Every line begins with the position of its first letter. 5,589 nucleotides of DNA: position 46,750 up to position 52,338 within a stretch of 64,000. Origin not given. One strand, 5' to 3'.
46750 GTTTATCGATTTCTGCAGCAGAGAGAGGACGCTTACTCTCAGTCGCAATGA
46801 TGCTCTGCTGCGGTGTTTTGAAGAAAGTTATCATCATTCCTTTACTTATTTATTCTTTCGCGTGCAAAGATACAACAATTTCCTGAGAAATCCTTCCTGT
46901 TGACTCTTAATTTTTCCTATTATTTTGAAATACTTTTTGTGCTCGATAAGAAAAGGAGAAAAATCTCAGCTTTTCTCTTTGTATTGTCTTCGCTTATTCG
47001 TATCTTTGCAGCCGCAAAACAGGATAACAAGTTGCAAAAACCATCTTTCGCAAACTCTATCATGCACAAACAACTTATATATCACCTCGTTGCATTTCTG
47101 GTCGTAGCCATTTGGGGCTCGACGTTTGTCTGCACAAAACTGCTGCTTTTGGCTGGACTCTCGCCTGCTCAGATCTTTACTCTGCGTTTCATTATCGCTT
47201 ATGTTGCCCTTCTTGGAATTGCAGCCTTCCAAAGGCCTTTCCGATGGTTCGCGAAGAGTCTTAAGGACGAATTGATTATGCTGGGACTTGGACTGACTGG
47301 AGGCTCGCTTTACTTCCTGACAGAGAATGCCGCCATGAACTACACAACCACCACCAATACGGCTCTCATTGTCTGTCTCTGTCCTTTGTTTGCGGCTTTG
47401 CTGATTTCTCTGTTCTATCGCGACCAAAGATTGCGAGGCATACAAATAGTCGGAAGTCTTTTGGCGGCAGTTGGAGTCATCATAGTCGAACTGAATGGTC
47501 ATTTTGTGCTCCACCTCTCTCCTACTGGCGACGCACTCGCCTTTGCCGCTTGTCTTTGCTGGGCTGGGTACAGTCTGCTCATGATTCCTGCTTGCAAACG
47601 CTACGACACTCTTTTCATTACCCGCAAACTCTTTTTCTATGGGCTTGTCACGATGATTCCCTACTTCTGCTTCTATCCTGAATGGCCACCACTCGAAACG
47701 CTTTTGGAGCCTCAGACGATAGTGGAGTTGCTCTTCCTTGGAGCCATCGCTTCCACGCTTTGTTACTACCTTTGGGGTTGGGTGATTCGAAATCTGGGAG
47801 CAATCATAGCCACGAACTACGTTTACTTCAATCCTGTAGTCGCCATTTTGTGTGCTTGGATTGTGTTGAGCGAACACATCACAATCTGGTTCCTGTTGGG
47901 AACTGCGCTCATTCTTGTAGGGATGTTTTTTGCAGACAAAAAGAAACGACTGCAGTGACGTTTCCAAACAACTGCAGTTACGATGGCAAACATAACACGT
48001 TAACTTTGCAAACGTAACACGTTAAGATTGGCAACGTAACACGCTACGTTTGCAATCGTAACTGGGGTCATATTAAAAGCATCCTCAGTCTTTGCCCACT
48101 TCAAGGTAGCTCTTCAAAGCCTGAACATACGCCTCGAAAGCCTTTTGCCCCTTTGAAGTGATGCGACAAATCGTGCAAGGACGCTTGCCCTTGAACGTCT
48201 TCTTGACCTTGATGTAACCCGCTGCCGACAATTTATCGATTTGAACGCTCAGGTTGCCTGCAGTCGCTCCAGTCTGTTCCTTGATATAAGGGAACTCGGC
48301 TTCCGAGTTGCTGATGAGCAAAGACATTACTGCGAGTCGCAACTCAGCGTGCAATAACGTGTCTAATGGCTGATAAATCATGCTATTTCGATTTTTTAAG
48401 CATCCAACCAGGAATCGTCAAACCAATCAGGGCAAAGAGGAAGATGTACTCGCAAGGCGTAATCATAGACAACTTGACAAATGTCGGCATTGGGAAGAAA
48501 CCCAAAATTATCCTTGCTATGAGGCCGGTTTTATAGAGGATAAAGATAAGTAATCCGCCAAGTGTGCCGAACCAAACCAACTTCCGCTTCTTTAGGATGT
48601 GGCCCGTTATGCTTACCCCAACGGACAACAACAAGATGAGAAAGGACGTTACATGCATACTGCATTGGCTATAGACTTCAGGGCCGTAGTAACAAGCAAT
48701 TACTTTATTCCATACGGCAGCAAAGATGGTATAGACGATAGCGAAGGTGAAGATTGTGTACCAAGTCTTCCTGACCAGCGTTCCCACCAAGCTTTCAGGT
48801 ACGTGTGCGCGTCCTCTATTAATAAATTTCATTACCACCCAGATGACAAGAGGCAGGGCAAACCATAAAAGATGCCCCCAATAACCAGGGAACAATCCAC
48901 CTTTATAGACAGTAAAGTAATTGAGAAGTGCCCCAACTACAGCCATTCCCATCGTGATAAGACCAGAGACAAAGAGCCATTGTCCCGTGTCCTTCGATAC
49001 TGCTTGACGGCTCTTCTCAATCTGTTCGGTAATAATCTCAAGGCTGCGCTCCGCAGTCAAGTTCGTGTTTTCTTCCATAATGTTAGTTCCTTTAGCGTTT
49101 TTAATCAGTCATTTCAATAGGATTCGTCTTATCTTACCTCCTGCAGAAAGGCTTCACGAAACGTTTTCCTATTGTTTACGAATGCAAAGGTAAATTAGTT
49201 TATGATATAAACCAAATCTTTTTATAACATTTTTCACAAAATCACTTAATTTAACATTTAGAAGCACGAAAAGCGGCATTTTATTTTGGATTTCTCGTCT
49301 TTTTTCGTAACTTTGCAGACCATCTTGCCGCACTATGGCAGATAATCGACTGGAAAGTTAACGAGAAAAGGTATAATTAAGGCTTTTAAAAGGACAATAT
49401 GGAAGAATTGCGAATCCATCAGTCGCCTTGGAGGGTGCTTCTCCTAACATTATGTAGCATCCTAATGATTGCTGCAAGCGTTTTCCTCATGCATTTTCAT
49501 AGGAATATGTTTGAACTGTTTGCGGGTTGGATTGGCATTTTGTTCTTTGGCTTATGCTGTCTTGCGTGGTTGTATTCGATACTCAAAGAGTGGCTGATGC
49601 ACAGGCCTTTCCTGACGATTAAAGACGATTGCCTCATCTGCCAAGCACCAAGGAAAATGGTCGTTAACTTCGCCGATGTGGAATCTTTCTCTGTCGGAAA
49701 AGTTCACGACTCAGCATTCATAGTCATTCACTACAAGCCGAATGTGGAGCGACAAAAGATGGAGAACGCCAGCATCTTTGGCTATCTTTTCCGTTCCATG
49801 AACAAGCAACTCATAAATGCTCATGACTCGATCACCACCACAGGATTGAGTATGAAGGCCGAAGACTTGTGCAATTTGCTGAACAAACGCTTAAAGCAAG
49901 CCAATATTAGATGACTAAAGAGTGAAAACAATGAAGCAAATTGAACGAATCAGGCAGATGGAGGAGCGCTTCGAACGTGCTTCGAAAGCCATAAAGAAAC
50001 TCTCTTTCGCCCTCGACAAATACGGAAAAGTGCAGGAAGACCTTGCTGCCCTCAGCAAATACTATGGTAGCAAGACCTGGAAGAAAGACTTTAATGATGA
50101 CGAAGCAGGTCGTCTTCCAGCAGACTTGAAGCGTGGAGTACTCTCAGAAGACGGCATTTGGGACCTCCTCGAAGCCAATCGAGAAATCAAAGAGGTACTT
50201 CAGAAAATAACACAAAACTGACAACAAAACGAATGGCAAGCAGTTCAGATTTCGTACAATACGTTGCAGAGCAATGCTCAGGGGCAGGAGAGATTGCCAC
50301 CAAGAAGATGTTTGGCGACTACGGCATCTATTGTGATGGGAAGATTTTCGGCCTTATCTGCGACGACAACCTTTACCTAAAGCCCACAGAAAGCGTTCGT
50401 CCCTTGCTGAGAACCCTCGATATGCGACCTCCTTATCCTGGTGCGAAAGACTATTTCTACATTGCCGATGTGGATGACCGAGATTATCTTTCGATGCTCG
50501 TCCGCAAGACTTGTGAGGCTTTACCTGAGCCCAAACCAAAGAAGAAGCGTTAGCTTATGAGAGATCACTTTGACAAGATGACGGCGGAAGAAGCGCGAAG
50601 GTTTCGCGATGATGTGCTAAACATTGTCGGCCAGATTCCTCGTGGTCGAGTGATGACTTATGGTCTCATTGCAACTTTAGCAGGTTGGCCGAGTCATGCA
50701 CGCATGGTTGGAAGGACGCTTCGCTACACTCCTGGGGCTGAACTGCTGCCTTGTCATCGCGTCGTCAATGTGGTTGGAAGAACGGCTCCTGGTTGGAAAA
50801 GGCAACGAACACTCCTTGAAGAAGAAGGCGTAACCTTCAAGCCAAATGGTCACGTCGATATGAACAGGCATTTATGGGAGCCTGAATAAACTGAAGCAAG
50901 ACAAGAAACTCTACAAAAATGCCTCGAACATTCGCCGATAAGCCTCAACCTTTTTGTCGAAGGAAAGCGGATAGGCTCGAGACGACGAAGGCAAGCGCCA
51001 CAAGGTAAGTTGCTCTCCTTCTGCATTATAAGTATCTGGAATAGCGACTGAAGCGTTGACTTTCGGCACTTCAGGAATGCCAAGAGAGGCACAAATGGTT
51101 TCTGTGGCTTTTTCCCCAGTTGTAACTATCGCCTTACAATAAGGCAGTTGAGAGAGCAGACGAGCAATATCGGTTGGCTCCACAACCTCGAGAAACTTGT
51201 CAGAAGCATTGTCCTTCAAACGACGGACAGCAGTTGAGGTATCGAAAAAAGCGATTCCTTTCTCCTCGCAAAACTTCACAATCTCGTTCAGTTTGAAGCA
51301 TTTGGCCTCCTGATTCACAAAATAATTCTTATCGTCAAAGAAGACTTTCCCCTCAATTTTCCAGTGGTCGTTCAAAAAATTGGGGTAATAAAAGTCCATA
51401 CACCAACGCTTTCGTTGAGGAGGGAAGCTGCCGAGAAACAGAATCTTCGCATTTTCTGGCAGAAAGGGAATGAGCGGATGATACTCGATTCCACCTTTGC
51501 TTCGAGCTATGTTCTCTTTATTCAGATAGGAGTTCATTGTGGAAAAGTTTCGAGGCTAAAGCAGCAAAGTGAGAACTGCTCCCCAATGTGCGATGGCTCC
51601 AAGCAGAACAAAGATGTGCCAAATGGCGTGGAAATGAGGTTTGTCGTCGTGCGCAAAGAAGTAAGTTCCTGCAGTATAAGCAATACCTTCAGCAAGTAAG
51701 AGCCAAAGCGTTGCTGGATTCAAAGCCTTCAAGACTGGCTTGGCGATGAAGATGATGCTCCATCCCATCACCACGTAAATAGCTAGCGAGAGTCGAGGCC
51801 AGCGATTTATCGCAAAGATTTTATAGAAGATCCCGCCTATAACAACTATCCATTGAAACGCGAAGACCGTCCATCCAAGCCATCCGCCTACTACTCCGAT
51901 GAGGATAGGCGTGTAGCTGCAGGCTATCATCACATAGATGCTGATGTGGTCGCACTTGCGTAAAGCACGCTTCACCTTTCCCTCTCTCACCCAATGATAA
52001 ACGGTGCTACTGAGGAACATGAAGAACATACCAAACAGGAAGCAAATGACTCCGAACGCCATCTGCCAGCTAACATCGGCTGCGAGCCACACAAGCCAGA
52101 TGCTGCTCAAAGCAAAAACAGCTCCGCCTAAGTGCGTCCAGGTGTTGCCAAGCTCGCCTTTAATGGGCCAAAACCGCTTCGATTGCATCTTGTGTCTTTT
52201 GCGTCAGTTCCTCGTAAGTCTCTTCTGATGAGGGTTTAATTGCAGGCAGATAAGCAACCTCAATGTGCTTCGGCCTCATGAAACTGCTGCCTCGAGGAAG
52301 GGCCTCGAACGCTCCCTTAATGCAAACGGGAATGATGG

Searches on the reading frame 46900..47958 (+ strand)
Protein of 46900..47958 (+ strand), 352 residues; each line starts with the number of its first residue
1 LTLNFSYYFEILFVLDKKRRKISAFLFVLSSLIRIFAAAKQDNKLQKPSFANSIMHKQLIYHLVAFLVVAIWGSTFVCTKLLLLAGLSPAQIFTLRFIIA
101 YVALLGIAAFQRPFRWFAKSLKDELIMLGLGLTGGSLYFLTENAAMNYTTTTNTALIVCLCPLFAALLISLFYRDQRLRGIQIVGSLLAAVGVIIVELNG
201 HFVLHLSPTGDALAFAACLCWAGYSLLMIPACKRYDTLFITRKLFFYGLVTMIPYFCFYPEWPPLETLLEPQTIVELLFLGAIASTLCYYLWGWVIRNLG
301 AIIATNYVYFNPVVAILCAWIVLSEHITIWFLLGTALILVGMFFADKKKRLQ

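Call 12: search_protein_families(library=pfam, proteins=[window:46900-47958:+], max_evalue=0.01)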
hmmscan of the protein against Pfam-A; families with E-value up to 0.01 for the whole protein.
window:46900-47958:+ (352 aa): 1 family
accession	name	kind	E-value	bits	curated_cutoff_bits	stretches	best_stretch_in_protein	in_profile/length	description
PF00892.27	EamA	-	7.1e-37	127.1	28.2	2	209-344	2-132/135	EamA-like transporter family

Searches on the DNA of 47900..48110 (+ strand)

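Call 48: search_rna_families(source=window, start=47900, end=48110, threshold=evalue, max_evalue=10)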
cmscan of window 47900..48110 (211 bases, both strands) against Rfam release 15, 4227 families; matches with E-value up to 10: 17.
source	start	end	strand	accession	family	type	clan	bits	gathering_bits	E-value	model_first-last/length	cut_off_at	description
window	47943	48095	-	RF04228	MIR6140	Gene; miRNA;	-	29.3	140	0.00074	1-165/165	no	MIR6140 microRNA precursor family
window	47974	48063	-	RF03716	mir-7131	Gene; miRNA;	-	26.5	74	0.0013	1-84/84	no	mir-7131 microRNA precursor family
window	47950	48084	+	RF04137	MIR834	Gene; miRNA;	-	25.3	200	0.00067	1-181/181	no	MIR834 microRNA precursor family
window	47967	48073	-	RF04246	MIR169_8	Gene; miRNA;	CL00098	18.3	107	0.43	1-137/137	no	MIR169_8 microRNA precursor family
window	47922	48073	-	RF02384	FasX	Gene; sRNA;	-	17.6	100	0.62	1-205/205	no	FasX small RNA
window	47996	48060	-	RF03988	mir-6301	Gene; miRNA;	-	17.5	70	0.25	1-78/78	no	mir-6301 microRNA precursor family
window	48010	48053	+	RF03400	mir-728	Gene; miRNA;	-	17.3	70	1.3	1-62/62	no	mir-728 microRNA precursor family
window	47924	48055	-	RF01436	S_pombe_snR33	Gene; snRNA; snoRNA; HACA-box;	CL00027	16.8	80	1.8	1-145/145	no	small nucleolar RNA snR33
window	47968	48069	-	RF03439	mir-1791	Gene; miRNA;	-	16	75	1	1-80/80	no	mir-1791 microRNA precursor family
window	47976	48065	+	RF03716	mir-7131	Gene; miRNA;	-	15.3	74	1.9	1-84/84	no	mir-7131 microRNA precursor family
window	48007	48054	-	RF03885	mir-4178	Gene; miRNA;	-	15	90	2.6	1-60/60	no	mir-4178 microRNA precursor family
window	48006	48055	-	RF00856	mir-232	Gene; miRNA;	-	14.5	67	2.5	1-80/80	no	mir-232 microRNA precursor family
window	48005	48057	-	RF03403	mir-5366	Gene; miRNA;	-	13.9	73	2.8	1-71/71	no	mir-5366 microRNA precursor family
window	47950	47977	+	RF01160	sn2841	Gene; snRNA; snoRNA; CD-box;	-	13.7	45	4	1-72/72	no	Small nucleolar RNA sn2841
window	47973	48009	+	RF01283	snoU30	Gene; snRNA; snoRNA; CD-box;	CL00052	13.3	45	8.3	1-86/86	no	Small nucleolar RNA U30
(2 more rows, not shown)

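Call 49: search_dna_similar(query=window:47940-48085:+, collection=plasmids, mode=distant, max_evalue=0.001, max_rows=15)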
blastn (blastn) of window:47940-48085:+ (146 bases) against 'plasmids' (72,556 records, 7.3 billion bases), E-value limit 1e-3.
No match.

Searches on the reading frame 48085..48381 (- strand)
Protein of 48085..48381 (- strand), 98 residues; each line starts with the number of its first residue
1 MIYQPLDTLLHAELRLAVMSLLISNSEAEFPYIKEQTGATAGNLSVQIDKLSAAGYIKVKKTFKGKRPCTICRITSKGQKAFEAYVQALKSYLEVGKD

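Call 12: search_protein_families(library=pfam, proteins=[window:48085-48381:-], max_evalue=0.01)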
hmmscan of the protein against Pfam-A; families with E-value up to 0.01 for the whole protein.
window:48085-48381:- (98 aa): 1 family
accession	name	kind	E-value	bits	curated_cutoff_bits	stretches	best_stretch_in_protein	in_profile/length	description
PF13601.12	HTH_34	-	6.3e-33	113.2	27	1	14-93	1-80/80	Winged helix DNA-binding domain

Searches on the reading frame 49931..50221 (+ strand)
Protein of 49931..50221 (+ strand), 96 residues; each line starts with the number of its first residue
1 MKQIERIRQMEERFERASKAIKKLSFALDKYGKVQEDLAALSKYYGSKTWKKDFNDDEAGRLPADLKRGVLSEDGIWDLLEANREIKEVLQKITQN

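Call 52: search_protein_families(library=pfam, proteins=[window:49931-50221:+], max_evalue=0.001)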
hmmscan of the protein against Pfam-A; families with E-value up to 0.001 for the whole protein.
window:49931-50221:+ (96 aa): 1 family
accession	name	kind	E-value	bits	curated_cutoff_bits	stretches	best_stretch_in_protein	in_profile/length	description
PF14131.11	DUF4298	-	2.7e-26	91.9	27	1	7-88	1-82/87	Domain of unknown function (DUF4298)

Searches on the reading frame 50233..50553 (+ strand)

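Call 52: search_protein_families(library=pfam, proteins=[window:50233-50553:+], max_evalue=0.001)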
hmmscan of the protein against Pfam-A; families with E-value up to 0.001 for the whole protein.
window:50233-50553:+ (106 aa): 1 family
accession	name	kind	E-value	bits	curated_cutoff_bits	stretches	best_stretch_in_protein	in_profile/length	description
PF04993.18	TfoX_N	-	8.2e-17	61.5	30.1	1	13-96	1-90/91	TfoX N-terminal domain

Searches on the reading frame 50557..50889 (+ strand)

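Call 52: search_protein_families(library=pfam, proteins=[window:50557-50889:+], max_evalue=0.001)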
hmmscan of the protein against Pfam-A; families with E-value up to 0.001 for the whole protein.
window:50557-50889:+ (110 aa): 1 family
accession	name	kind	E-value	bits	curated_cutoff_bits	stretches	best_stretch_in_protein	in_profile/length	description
PF01035.26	DNA_binding_1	-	1.3e-22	79.8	27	1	16-92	2-81/81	6-O-methylguanine DNA methyltransferase, DNA binding domain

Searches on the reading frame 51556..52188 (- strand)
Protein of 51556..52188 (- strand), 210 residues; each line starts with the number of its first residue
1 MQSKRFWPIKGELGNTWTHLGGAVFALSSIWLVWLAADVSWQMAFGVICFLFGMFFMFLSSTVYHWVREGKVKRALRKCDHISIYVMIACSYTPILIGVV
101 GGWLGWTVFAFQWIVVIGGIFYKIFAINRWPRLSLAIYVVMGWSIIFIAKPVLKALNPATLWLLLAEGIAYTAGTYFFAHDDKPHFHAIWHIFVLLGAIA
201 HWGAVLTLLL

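Call 52: search_protein_families(library=pfam, proteins=[window:51556-52188:-], max_evalue=0.001)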
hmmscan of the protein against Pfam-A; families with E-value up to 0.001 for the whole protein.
window:51556-52188:- (210 aa): 1 family
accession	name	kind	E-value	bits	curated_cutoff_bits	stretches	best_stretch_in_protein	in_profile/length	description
PF03006.26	HlyIII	-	3.1e-38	132.1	26.2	1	10-202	4-224/224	Haemolysin-III related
